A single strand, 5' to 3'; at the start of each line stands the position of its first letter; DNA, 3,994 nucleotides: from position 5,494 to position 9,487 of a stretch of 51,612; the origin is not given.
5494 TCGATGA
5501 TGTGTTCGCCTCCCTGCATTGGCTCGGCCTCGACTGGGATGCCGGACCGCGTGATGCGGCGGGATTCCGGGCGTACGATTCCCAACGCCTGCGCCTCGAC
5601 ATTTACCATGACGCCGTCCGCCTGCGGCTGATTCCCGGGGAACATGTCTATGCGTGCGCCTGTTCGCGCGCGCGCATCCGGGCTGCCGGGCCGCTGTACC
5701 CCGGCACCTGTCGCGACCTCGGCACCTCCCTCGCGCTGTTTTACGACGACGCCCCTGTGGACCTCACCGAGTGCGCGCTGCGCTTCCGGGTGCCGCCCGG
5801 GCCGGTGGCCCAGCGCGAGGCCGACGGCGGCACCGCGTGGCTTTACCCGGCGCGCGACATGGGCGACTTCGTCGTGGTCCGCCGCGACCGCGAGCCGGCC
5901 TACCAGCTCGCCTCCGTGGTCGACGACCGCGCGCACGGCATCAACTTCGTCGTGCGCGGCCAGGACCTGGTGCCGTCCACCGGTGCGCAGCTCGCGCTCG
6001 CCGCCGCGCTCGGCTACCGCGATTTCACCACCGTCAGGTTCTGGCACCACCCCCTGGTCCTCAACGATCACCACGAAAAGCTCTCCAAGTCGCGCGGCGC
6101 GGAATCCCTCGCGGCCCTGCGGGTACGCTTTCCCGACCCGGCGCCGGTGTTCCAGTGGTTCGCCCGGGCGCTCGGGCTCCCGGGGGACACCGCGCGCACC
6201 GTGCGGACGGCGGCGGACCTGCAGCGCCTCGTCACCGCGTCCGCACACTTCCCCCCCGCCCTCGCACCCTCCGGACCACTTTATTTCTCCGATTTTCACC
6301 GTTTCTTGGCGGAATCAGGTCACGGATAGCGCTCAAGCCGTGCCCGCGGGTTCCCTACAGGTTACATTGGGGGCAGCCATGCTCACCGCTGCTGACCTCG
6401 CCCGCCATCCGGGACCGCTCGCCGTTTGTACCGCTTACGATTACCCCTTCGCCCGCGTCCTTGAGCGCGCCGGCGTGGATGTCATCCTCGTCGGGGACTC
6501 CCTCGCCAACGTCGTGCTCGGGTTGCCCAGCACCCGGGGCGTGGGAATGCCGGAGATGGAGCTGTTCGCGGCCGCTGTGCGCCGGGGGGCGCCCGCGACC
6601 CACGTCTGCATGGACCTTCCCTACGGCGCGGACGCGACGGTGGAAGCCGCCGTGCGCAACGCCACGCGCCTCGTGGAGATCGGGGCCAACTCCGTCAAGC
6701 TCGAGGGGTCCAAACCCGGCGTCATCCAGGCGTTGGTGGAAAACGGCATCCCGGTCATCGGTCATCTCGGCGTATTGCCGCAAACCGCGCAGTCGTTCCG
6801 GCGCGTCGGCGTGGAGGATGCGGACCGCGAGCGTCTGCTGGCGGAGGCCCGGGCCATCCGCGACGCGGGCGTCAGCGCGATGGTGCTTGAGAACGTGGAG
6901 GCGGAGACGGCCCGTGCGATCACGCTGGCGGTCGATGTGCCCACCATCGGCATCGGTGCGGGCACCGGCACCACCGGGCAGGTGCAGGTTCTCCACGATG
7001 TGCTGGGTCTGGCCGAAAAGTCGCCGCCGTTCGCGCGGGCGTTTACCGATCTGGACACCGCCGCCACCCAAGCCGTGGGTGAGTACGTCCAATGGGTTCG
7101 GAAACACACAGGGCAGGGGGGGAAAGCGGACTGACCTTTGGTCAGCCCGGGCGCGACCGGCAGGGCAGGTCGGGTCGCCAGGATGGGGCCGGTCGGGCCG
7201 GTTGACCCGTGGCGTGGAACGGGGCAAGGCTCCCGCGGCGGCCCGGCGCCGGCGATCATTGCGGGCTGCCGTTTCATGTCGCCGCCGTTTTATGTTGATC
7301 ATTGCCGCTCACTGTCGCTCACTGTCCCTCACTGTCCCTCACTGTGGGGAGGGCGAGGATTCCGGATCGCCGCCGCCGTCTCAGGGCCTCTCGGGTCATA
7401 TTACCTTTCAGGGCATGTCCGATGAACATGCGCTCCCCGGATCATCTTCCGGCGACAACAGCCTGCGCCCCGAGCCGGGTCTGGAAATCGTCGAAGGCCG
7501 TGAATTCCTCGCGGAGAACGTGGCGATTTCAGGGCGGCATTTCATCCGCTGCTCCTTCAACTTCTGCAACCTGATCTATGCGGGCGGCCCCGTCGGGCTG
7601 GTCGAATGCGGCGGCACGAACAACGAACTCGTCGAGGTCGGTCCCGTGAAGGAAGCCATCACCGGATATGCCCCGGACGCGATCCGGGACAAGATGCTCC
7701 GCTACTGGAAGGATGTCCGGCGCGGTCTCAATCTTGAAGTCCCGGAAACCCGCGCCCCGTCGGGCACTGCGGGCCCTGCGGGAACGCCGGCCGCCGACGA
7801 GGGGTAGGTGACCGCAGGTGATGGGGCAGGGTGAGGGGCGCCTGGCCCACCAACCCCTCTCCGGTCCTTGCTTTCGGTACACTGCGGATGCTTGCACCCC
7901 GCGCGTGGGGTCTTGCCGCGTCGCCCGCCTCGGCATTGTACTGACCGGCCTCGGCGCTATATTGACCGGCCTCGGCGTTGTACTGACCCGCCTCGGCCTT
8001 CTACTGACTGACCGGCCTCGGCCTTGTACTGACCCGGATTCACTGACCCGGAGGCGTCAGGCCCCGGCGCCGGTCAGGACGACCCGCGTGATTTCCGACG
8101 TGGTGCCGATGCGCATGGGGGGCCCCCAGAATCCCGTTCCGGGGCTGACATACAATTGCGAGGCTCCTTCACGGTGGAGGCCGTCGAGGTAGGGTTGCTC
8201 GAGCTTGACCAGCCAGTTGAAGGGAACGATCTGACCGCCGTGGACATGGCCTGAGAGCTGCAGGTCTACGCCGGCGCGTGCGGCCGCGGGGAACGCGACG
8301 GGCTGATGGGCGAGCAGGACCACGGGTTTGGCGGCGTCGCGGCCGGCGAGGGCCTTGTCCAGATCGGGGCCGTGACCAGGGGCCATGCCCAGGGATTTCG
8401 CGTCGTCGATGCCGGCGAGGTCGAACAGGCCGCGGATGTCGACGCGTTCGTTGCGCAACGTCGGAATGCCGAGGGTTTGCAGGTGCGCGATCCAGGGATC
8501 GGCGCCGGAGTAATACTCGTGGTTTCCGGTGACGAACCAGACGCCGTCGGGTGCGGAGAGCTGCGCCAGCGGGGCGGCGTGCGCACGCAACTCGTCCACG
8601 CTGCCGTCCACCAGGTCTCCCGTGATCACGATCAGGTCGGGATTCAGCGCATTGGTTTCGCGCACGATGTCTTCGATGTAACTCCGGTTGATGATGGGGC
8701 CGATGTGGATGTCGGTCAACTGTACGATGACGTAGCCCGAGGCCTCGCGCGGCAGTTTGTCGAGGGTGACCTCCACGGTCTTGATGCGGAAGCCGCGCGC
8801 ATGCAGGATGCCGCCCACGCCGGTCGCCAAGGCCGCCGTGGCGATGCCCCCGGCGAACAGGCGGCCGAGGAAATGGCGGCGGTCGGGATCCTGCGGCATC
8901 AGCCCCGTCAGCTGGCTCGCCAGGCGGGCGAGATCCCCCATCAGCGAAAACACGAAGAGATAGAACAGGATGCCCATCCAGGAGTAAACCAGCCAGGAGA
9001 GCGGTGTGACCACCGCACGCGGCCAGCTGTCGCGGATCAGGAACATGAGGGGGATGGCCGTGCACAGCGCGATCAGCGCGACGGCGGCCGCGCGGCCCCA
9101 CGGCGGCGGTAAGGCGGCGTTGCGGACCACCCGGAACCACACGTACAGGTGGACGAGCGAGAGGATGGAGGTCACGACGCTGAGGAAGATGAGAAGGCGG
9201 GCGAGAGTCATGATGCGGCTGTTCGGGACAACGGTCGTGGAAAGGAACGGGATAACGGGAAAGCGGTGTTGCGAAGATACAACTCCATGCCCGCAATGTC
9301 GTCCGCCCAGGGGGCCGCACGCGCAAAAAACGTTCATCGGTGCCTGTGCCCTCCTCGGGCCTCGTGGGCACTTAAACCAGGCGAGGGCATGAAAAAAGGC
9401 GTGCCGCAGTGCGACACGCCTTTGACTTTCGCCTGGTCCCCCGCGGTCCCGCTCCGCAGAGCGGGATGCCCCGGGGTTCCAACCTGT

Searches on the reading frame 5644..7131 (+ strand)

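Call 91: search_protein_families(library=pfam, proteins=[window:5644-7131:+], max_evalue=0.000001)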
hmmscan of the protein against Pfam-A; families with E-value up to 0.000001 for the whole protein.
window:5644-7131:+ (496 aa): 1 family
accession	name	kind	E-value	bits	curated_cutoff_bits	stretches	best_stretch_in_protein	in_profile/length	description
PF02548.21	Pantoate_transf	-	3.5e-75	253.2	28.7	1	256-488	14-254/259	Ketopantoate hydroxymethyltransferase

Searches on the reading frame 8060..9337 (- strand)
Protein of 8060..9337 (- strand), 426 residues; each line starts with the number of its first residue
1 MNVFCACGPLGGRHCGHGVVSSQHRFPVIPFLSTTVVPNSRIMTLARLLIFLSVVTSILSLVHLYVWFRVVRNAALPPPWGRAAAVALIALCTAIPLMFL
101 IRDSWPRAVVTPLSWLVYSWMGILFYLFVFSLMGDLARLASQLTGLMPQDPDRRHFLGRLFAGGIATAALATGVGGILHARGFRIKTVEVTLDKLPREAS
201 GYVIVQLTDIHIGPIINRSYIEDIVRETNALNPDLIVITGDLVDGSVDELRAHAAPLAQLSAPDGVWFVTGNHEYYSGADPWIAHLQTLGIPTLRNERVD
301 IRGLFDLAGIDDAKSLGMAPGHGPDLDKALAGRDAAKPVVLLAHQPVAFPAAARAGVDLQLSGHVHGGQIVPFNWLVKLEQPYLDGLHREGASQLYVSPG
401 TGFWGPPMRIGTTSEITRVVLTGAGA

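Call 91: search_protein_families(library=pfam, proteins=[window:8060-9337:-], max_evalue=0.000001)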
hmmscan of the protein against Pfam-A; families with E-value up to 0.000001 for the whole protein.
window:8060-9337:- (426 aa): 1 family
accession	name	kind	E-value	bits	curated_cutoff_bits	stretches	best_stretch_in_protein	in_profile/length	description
PF00149.33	Metallophos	-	9.2e-17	62.5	21.5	1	204-367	3-190/191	Calcineurin-like phosphoesterase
